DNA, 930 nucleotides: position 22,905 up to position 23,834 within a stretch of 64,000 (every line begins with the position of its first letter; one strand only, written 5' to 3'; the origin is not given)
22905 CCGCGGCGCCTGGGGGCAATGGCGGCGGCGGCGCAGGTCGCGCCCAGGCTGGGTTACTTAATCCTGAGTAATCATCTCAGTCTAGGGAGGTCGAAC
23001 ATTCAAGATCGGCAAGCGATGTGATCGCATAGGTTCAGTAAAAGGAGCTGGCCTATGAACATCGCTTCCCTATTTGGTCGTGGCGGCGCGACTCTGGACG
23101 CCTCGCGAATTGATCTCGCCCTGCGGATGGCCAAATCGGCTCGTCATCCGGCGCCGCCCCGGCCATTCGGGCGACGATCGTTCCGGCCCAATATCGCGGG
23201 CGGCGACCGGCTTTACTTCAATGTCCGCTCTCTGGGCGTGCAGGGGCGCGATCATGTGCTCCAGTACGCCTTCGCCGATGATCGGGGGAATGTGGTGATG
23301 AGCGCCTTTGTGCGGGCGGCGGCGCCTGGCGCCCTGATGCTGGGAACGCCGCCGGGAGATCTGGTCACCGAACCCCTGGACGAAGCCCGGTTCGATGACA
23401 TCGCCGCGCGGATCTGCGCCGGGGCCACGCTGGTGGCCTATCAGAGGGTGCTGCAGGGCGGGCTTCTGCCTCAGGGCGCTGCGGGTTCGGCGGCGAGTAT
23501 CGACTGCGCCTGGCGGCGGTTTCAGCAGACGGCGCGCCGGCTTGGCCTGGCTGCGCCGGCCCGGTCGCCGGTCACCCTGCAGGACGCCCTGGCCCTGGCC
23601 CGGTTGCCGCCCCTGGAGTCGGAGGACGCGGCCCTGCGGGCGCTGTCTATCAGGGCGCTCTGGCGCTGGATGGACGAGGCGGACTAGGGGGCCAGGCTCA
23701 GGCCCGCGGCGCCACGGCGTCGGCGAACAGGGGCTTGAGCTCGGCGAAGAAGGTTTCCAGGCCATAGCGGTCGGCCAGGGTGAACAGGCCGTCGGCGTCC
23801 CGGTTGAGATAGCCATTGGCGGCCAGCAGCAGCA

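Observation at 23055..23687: DEDD-exonuclease-like protein with every catalytic residue replaced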

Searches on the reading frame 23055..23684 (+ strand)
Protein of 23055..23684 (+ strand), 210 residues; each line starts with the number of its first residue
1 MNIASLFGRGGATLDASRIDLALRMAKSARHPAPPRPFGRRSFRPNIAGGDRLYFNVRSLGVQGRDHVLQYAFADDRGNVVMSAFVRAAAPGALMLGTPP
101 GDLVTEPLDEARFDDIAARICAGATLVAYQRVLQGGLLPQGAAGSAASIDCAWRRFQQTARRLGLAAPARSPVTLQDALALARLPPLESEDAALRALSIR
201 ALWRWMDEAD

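Call 3: search_protein_families(library=pfam, proteins=[window:23055-23684:+], max_evalue=1)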
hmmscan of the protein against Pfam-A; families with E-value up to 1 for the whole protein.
window:23055-23684:+ (210 aa): 0 families

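Call 4: search_protein_families(library=ncbifam, proteins=[window:23055-23684:+], max_evalue=1)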
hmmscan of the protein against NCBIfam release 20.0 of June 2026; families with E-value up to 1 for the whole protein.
window:23055-23684:+ (210 aa): 0 families

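Call 6: find_homologous_proteins(query=window:23055-23684:+)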
Query window:23055-23684:+ (210 aa): 145 proteins with E <= 0.001 among 3613 candidates; the best 120 are listed.
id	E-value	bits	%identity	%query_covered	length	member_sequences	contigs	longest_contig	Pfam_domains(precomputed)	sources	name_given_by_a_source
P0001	7.4e-131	452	100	100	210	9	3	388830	-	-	-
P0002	3.6e-118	410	90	100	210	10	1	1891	-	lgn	-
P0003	8.9e-107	373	84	99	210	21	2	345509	-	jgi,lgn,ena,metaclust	metaclust:\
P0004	1.1e-105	370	81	99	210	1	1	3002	-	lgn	-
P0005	7.7e-103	360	79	99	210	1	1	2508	-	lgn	-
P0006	2.9e-101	355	78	100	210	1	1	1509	-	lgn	-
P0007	3.3e-101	355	78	99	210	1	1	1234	-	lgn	-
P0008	5.5e-101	354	80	100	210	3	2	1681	-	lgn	-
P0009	1.2e-100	353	80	100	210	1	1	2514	-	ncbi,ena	-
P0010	5.8e-100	351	77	100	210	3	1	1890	-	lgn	-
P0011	3.7e-98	345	76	100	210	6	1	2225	-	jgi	jgi:hypothetical protein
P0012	1.7e-95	336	74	100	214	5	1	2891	-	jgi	-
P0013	1.0e-81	291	67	100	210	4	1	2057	-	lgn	-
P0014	1.2e-78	281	66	99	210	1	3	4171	-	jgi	jgi:hypothetical protein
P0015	4.5e-76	273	65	99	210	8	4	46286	-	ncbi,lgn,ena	-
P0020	1.7e-72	261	63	99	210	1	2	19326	-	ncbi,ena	-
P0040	1.3e-53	200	61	79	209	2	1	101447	-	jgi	jgi:hypothetical protein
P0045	2.6e-52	195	51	99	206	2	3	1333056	-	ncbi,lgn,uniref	ncbi:MAG: hypothetical protein ACK4YQ_00815 [Phenylobacterium sp.]|uniref:hypothetical protein n=1 T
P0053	8.1e-51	191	52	84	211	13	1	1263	-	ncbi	-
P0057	1.1e-49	187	54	79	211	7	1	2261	-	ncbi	-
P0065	7.6e-49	184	49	94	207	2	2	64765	-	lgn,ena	-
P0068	1.9e-48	183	48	92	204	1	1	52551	-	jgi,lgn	jgi:hypothetical protein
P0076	1.4e-47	180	48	100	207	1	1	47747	-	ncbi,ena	-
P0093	1.1e-45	174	47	100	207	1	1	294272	-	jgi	jgi:hypothetical protein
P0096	1.8e-45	173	49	100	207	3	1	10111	-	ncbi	-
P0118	1.1e-42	164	49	93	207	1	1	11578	-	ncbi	-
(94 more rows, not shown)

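Call 9: search_solved_structures(query=A1, max_evalue=10, show_alignments=3)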
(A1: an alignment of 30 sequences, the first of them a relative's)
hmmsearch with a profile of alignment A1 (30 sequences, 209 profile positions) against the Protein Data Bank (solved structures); distinct sequences matched with E-value up to 10: 10.
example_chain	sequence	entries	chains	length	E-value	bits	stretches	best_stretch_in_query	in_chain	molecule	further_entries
4not_A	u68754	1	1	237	0.36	13.4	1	36-92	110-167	Lectin alpha chain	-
2je9_A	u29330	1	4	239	0.37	13.4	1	36-92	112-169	LECTIN ALPHA CHAIN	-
8ux7_A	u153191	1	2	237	0.38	13.4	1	36-92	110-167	Dioclea megacarpa lectin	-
3sh3_A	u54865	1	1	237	0.43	13.2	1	36-92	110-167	Lectin alpha chain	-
4z8b_A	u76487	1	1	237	0.45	13.1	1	36-92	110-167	Lectin alpha chain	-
2gdf_A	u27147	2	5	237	0.53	12.9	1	36-92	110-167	lectin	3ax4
2jec_A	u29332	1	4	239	0.77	12.4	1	36-92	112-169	LECTIN ALPHA CHAIN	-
1dgl_A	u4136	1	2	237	0.85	12.2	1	36-92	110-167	LECTIN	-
7ljg_A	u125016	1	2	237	0.91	12.1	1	36-92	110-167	Lectin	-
6c75_A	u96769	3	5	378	0.92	12.1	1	118-170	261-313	Alcohol dehydrogenase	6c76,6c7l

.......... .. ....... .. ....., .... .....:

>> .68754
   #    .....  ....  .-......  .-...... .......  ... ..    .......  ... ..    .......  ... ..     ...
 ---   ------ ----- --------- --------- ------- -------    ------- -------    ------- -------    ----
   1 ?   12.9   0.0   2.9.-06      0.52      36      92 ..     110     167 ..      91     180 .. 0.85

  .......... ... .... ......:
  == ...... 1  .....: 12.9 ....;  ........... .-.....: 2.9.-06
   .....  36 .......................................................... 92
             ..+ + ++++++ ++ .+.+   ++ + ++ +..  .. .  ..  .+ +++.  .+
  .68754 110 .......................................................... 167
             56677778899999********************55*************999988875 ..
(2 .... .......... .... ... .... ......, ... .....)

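Call 12: find_encoding_contigs(protein=P0093, flank=5000, max_places=3)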
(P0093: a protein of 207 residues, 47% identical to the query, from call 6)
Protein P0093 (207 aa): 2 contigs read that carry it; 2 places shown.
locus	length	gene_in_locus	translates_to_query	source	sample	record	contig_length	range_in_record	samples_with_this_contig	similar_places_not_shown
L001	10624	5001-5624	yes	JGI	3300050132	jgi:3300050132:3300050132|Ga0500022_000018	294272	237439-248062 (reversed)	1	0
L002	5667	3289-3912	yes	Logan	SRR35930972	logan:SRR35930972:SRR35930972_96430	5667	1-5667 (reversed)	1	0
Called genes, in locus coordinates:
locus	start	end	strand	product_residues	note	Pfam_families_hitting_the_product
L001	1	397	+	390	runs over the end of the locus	PF01546:Peptidase_M20, PF07687:M20_dimer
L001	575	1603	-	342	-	PF08331:QueG_DUF1730, PF13484:Fer4_16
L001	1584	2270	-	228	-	PF02798:GST_N (weak), PF13417:GST_N_3, PF13409:GST_N_2, PF00043:GST_C (weak), PF13410:GST_C_2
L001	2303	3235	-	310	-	PF01545:Cation_efflux, PF16916:ZT_dimer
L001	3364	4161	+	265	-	PF02673:BacA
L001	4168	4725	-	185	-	PF12840:HTH_20 (faint)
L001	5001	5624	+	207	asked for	-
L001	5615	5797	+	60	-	-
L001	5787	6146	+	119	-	-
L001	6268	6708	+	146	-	PF10711:DUF2513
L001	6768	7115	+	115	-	-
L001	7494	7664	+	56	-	-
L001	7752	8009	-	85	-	-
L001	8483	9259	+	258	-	-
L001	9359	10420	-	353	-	-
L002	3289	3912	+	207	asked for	-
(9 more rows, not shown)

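Call 13: find_encoding_contigs(protein=P0040, flank=5000, max_places=3)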
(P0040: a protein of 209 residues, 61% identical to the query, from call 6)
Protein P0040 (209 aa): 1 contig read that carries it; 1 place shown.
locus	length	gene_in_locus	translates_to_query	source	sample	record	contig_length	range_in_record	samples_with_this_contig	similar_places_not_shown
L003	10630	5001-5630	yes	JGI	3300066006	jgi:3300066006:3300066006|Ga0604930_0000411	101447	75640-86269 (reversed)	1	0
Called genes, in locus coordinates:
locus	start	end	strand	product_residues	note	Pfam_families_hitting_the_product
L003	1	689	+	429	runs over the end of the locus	PF02646:RmuC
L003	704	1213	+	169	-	PF01327:Pep_deformylase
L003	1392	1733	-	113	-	-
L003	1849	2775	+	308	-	PF00551:Formyl_trans_N, PF02911:Formyl_trans_C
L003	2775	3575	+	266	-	PF01416:PseudoU_synth_1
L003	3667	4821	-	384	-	PF01546:Peptidase_M20, PF07687:M20_dimer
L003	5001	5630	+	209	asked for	-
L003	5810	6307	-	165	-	-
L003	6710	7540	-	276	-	PF14805:THDPS_N_2, PF00132:Hexapep (weak), PF14602:Hexapep_2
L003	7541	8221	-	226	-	PF00702:Hydrolase, PF13419:HAD_2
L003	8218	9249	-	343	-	PF00696:AA_kinase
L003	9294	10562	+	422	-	PF01979:Amidohydro_1, PF07969:Amidohydro_3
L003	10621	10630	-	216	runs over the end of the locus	PF02421:FeoB_N (weak), PF03193:RsgA_GTPase (faint), PF01926:MMR_HSR1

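Call 14: predict_structure(alignment_id=A1)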
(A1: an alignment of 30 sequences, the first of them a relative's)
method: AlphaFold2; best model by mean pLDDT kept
length: 210 residues; sequences in the alignment: 30
mean_pLDDT: 76.0   pTM: 0.67
mean pLDDT of the five models: 76.0, 75.8, 74.3, 56.7, 51.0
residues with pLDDT >= 90: 89; 70-90: 44; 50-70: 39; < 50: 38
segments of 3 or more residues with pLDDT < 50: 1-5, 7-11, 30-43, 93-99
pLDDT, mean of each block of 10 residues (from residue 1): 45 54 54 45 50 89 76 92 83 48 72 91 91 77 91 91 80 88 93 94 93
secondary structure, 60 per line:
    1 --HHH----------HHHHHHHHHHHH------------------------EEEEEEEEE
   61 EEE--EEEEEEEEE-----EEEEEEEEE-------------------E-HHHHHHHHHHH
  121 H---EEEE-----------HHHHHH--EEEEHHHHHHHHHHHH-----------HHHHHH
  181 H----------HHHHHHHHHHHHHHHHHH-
elements in order: H16-27 E52-63 E66-74 E80-88 H110-121 E125-128 H140-145 E148-151 H152-163 H175-181 H192-209

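Call 16: search_protein_representatives(protein=window:23055-23684:+)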
Query: 210 residues. Proteins with E-value up to 0.001 (for the whole library): 33; up to 1e-10: 26; up to 1e-30: 6. The best 33 are listed.
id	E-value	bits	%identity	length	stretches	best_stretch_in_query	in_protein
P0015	1.4e-76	273.0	65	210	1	1-209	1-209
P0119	7.7e-43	162.8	49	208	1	18-209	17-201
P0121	1.5e-37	145.6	50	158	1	62-208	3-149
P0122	2.5e-37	144.8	48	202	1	8-209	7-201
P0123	2.4e-36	141.6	46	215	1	27-208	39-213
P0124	6.9e-33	130.3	79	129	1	64-141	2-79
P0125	1.7e-30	122.5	51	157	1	89-209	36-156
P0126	1.9e-29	119.1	51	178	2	116-207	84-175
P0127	2.3e-29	118.8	43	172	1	50-207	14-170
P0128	3.7e-28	114.9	41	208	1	39-208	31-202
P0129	1.3e-27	113.1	51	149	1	31-152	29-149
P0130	6.3e-25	104.4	45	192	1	49-208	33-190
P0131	1.5e-24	103.1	47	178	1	52-207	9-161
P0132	9.8e-23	97.2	52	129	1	117-208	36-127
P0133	2.1e-22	96.1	42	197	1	43-208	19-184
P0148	2.0e-06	44.0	30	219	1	49-208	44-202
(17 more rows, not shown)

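Call 18: fold_search(model_id=the predicted structure, library=pdb)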
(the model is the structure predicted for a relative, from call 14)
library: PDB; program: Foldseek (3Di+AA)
matches with E <= 10: 511; with E <= 0.001: 0
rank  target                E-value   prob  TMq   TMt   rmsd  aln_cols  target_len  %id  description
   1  9qpc_A                2.0e-03  1.00  0.43  0.10   6.1       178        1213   18  DNA polymerase with inhibitor (released 2025-09-24)
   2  9qrn_A                2.5e-03  1.00  0.43  0.11   6.1       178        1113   18  DNA polymerase without DNA or inhibitor (released 2025-09-24)
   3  2gui                  2.9e-03  1.00  0.48  0.56   5.7       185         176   14  Structure and Function of Cyclized Versions of the Proofreading Exonuclease Subunit of E. coli DNA Polymerase III (released 2007-03-13)
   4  7mqe_E                1.3e-02  0.99  0.42  0.44   7.7       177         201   13  Bartonella henselae NrnC complexed with pAGG. C1 reconstruction. (released 2021-09-15)
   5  8u0h_B                1.7e-02  0.16  0.13  0.10  15.3       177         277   12  Crystal structure of PTPN2 with a PROTAC (released 2024-09-04)
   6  8zef_A                2.0e-02  0.97  0.42  0.13   5.9       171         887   10  Crystal structure of Staphylococcus aureus DinG protein in complex with ssDNA and Ca2+ (released 2025-05-21)
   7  9qeq_M                2.3e-02  0.18  0.19  0.06  16.2       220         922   13  Structure of the transcribing Pol II-DSIF-SPT6-U1 snRNP complex (released 2025-07-09)
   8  3k9j_B                2.4e-02  0.63  0.30  0.31  11.5       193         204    9  Transposase domain of Metnase (released 2010-07-14)
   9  8vl7_G                2.7e-02  0.92  0.41  0.40   6.7       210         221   15  Co-crystal structure of human TREX1 in complex with an inhibitor (released 2024-01-24)
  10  4e19_B                2.7e-02  0.54  0.21  0.30   7.7       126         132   10  Crystal structure of RNase H1 from halophilic archaeon Halobacterium salinarum NRC-1 (released 2013-03-06)
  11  4e19_A                2.9e-02  0.77  0.26  0.37   6.7       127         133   14  Crystal structure of RNase H1 from halophilic archaeon Halobacterium salinarum NRC-1 (released 2013-03-06)
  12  6zz4_A                2.9e-02  0.15  0.13  0.10  15.6       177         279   12  Crystal structure of the PTPN2 C216G mutant (released 2021-08-18)
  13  4o6h_E                3.6e-02  0.77  0.35  0.37  10.2       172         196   13  2.8A crystal structure of Lymphocytic Choriomeningitis Virus Nucleoprotein C-terminal Domain (released 2014-06-11)
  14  5f7p_A                3.6e-02  0.38  0.20  0.14   8.2       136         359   10  Rok Repressor Lmo0178 from Listeria monocytogenes (released 2016-09-07)
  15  3k9j_A                4.1e-02  0.35  0.25  0.26  12.8       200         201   10  Transposase domain of Metnase (released 2010-07-14)
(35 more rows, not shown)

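Call 30: search_protein_families(library=padloc, proteins=[window:23055-23684:+], max_evalue=1)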
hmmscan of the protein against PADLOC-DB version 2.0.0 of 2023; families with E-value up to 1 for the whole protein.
window:23055-23684:+ (210 aa): 1 family
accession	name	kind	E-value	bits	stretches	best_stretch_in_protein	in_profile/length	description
PDLC02921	HEAT-ARM_XIII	-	0.022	11.3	1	158-205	724-768/869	-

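Call 31: search_protein_families(library=phrogs, proteins=[window:23055-23684:+], max_evalue=1)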
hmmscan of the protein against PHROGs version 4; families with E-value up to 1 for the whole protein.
window:23055-23684:+ (210 aa): 1 family
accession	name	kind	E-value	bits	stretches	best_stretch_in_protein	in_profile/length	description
phrog_27182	-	unknown function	0.25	12.3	1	154-195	24-67/74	-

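Call 38: find_encoding_contigs(protein=P0045, flank=6000, max_places=2)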
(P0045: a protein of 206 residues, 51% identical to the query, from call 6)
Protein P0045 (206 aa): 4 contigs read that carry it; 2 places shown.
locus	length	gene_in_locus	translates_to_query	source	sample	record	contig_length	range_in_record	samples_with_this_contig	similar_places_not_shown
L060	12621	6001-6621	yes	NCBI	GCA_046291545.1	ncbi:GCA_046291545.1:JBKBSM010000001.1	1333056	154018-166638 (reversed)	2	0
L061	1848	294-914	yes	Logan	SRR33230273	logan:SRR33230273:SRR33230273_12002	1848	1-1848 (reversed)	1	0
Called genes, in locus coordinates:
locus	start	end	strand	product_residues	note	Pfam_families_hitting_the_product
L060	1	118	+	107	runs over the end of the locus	PF02575:YbaB_DNA_bd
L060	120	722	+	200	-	PF21176:RecR_HhH, PF02132:RecR_ZnF, PF13662:Toprim_4, PF21175:RecR_C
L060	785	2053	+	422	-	PF02646:RmuC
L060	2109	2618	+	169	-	PF01327:Pep_deformylase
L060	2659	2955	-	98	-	-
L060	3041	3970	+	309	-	PF00551:Formyl_trans_N, PF02911:Formyl_trans_C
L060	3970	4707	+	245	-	PF01416:PseudoU_synth_1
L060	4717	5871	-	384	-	PF01546:Peptidase_M20, PF07687:M20_dimer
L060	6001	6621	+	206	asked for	-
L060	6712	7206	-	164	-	-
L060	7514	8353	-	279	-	PF14805:THDPS_N_2, PF00132:Hexapep (weak), PF14602:Hexapep_2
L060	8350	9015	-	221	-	PF00702:Hydrolase, PF13419:HAD_2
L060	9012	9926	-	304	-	PF00696:AA_kinase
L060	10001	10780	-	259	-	PF00005:ABC_tran, PF13304:AAA_21 (faint)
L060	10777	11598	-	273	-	PF00528:BPD_transp_1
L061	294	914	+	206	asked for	-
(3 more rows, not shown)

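Call 39: find_encoding_contigs(protein=P0065, flank=6000, max_places=2)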
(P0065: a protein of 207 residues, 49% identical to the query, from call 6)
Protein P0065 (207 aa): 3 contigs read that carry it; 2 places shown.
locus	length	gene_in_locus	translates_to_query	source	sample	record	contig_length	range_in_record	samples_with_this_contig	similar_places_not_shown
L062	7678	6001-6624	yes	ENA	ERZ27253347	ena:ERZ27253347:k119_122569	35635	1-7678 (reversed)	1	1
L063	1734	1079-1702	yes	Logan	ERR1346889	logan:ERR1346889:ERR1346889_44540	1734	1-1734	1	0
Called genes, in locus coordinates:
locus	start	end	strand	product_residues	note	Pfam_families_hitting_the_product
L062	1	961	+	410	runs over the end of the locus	PF02646:RmuC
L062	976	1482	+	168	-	PF01327:Pep_deformylase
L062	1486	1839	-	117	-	-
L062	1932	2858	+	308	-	PF00551:Formyl_trans_N, PF02911:Formyl_trans_C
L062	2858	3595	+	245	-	PF01416:PseudoU_synth_1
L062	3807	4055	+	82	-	-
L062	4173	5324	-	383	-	PF01546:Peptidase_M20, PF07687:M20_dimer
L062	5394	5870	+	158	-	PF05899:Cupin_3 (weak), PF07883:Cupin_2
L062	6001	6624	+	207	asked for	-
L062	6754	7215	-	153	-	-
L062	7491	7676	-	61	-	?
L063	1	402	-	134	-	?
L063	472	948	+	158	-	PF05899:Cupin_3 (weak), PF07883:Cupin_2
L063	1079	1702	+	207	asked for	-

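Call 40: find_encoding_contigs(protein=P0068, flank=6000, max_places=2)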
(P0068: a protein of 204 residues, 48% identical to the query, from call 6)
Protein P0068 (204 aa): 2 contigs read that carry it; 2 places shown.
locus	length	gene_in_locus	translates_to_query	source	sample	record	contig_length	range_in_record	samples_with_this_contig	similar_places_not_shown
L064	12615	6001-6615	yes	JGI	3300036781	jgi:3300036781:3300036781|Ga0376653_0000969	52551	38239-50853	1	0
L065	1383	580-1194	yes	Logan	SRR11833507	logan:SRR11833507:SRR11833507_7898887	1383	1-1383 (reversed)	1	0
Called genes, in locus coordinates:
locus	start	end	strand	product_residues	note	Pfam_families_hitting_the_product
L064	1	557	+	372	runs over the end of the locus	PF05222:AlaDh_PNT_N, PF07992:Pyr_redox_2 (weak), PF01262:AlaDh_PNT_C, PF01488:Shikimate_DH (weak), PF02826:2-Hacid_dh_C (weak), PF00070:Pyr_redox (weak)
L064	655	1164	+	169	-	PF01327:Pep_deformylase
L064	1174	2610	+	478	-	PF01979:Amidohydro_1, PF07969:Amidohydro_3 (weak)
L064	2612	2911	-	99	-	-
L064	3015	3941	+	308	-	PF00551:Formyl_trans_N, PF02911:Formyl_trans_C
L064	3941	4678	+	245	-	PF01416:PseudoU_synth_1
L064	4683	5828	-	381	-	PF01546:Peptidase_M20, PF07687:M20_dimer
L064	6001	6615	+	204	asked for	-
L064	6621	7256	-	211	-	-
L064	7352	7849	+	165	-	PF05899:Cupin_3 (weak), PF07883:Cupin_2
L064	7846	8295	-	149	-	PF05656:DUF805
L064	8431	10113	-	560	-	PF00353:HemolysinCabind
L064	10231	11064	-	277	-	PF14805:THDPS_N_2, PF25084:LbH_EIF2B (faint), PF25087:GMPPB_C (faint), PF00132:Hexapep (weak), PF14602:Hexapep_2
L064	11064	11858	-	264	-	PF00702:Hydrolase, PF12710:HAD (weak), PF13419:HAD_2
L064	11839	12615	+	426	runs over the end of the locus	PF01979:Amidohydro_1, PF07969:Amidohydro_3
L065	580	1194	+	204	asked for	-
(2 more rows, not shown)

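Call 49: find_encoding_contigs(protein=P0128, flank=6000, max_places=2)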
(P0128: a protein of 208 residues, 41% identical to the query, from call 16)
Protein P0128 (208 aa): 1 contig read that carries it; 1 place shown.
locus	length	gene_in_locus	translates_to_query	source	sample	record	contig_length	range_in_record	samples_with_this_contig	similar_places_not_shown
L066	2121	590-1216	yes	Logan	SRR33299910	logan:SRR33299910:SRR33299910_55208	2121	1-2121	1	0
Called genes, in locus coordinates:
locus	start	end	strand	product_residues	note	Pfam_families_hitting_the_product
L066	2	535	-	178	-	?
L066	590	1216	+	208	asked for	-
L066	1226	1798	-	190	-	-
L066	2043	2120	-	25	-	?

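Call 50: find_encoding_contigs(protein=P0148, flank=6000, max_places=2)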
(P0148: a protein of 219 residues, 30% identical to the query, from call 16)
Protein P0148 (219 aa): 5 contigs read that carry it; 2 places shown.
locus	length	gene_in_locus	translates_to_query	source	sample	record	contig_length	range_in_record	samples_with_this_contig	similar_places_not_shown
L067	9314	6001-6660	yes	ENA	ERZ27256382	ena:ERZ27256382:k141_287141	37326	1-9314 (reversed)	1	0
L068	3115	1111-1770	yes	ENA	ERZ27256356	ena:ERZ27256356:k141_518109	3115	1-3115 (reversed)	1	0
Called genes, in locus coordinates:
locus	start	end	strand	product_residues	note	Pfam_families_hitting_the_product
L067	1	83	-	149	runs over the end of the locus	PF12100:DUF3576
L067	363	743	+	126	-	PF20841:NtrZ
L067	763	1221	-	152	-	PF02581:TMP-TENI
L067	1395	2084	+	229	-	PF01168:Ala_racemase_N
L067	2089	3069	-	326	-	PF01471:PG_binding_1, PF08823:PG_binding_2 (weak)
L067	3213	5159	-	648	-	PF01073:3Beta_HSD (weak), PF01370:Epimerase, PF02719:Polysacc_synt_2, PF04321:RmlD_sub_bind, PF07993:NAD_binding_4 (faint), PF16363:GDP_Man_Dehyd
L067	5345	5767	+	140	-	-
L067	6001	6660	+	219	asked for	-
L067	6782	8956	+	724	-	PF00483:NTP_transferase, PF22640:ManC_GMP_beta-helix (weak), PF07221:GlcNAc_2-epim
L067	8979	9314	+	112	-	?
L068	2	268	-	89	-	?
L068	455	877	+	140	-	-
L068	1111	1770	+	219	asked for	-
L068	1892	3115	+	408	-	?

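Call 64: fold_search(model_id=the predicted structure, library=viral)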
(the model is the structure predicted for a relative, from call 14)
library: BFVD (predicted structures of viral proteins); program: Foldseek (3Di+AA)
matches with E <= 10: 817; with E <= 0.001: 3
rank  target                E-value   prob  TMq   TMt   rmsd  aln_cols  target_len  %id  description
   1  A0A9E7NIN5            3.5e-04  1.00  0.42  0.30   6.0       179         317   17  DnaE-like DNA polymerase III alpha [Gordonia phage Finkle]
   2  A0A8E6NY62            4.2e-04  1.00  0.40  0.30  13.4       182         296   14  (no name in the UniProt tables at hand)
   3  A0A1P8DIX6            8.6e-04  1.00  0.45  0.47   6.5       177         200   17  (no name in the UniProt tables at hand)
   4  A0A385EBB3            1.0e-03  1.00  0.46  0.41   6.5       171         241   15  Exonuclease domain-containing protein [Caulobacter phage CcrBL9]
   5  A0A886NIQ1            2.7e-03  0.96  0.32  0.33   9.5       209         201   12  (no name in the UniProt tables at hand)
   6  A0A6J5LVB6            3.8e-03  0.97  0.37  0.10  13.4       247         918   11  DNA-directed DNA polymerase [uncultured Caudovirales phage]
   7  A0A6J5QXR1            4.8e-03  0.92  0.30  0.36   7.8       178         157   13  Holliday junction nuclease RuvC [uncultured Caudovirales phage]
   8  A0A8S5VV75            6.1e-03  0.98  0.38  0.19   8.9       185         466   10  (no name in the UniProt tables at hand)
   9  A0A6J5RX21            6.9e-03  1.00  0.50  0.53   5.4       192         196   11  DnaQ DNA polymerase III, epsilon subunit and related 3'-5' exonucleases [uncultured Caudovirales phage]
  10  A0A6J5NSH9            6.9e-03  0.92  0.33  0.39   7.1       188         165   12  RuvC Holliday junction resolvasome, endonuclease subunit [uncultured Caudovirales phage]
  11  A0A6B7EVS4            1.1e-02  0.96  0.39  0.33   7.6       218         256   10  (no name in the UniProt tables at hand)
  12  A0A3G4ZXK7            1.5e-02  0.98  0.42  0.41   7.3       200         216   10  Uncharacterized protein [Faunusvirus sp.]
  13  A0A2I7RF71            1.8e-02  0.94  0.41  0.37   6.2       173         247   10  (no name in the UniProt tables at hand)
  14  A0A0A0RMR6            2.1e-02  0.97  0.41  0.13   6.8       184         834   10  (no name in the UniProt tables at hand)
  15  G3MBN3                2.4e-02  0.99  0.44  0.27   5.7       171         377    9  Gp167 [Bacillus phage G]
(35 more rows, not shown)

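Call 66: search_dna_similar(query=window:23055-23684:+, collection=phages, mode=protein, max_evalue=1, max_rows=10)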
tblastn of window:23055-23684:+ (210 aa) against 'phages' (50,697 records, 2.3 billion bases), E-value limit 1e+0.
No match.

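Call 67: search_dna_similar(query=window:23055-23684:+, collection=plasmids, mode=protein, max_evalue=0.01, max_rows=10)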
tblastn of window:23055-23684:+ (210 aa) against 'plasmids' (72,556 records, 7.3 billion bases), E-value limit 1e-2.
No match.

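Call 68: list_cluster_members(proteins=[P0096, P0118, P0076, P0009, P0053, P0057, P0015, P0020])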
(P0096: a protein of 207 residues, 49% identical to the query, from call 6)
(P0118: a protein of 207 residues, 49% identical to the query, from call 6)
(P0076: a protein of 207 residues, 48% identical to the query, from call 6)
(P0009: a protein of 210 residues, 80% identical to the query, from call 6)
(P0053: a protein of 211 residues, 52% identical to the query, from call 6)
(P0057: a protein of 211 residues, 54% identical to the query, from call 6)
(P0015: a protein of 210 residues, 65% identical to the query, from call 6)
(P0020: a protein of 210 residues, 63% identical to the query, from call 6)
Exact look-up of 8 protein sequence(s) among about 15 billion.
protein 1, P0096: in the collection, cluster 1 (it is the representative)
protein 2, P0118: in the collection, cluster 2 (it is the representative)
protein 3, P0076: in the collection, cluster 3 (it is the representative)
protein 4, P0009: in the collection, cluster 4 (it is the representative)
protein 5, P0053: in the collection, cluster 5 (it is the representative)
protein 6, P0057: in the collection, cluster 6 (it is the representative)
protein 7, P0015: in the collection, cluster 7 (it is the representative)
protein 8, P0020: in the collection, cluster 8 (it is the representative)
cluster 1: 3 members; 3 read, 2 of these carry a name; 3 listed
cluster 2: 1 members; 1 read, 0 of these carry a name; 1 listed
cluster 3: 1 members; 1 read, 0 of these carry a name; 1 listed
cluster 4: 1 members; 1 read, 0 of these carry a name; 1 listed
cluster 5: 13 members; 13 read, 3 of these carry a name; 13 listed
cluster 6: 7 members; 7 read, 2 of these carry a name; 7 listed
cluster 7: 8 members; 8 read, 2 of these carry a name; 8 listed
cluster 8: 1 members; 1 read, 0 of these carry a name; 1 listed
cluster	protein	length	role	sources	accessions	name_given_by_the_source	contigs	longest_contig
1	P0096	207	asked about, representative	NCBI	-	-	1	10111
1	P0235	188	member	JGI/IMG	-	hypothetical protein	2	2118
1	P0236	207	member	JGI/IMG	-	hypothetical protein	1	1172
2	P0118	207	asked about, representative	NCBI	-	-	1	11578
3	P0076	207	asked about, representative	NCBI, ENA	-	-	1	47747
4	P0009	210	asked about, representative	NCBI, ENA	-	-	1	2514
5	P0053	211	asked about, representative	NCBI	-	-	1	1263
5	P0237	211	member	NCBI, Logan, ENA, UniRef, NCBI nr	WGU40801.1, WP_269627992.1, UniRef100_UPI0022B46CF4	hypothetical protein [Phenylobacterium sp. NIBR 498073] | hypothetical protein n=1 Tax=Phenylobacterium sp. NIBR 498073 TaxID=3015177 ...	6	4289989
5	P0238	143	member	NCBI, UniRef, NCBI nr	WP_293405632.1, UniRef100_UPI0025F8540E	hypothetical protein [Phenylobacterium sp.] | hypothetical protein n=1 Tax=Phenylobacterium sp. TaxID=1871053 RepID=UPI0025F8540E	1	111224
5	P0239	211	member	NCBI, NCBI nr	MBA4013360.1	MAG: hypothetical protein C0481_15960 [Phenylobacterium sp.] | hypothetical protein [Phenylobacterium sp.]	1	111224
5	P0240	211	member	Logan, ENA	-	-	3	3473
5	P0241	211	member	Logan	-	-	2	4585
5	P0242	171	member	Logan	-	-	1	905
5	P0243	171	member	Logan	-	-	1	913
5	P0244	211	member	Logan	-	-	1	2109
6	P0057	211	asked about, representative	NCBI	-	-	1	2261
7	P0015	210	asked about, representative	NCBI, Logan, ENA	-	-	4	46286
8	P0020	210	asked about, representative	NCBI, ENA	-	-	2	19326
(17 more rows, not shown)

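Call 85: search_protein_families(library=pfam, proteins=[L067:5345-5764:+], max_evalue=0.1)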
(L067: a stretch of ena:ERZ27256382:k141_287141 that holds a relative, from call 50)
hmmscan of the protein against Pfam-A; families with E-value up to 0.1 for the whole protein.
L067:5345-5764:+ (140 aa): 2 families
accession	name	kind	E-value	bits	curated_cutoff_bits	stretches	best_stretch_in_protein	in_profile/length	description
PF04892.17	VanZ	-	0.032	15.3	30.1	1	58-124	56-119/126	VanZ like family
PF00134.28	Cyclin_N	-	0.036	14.2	23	1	61-95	54-88/127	Cyclin, N-terminal domain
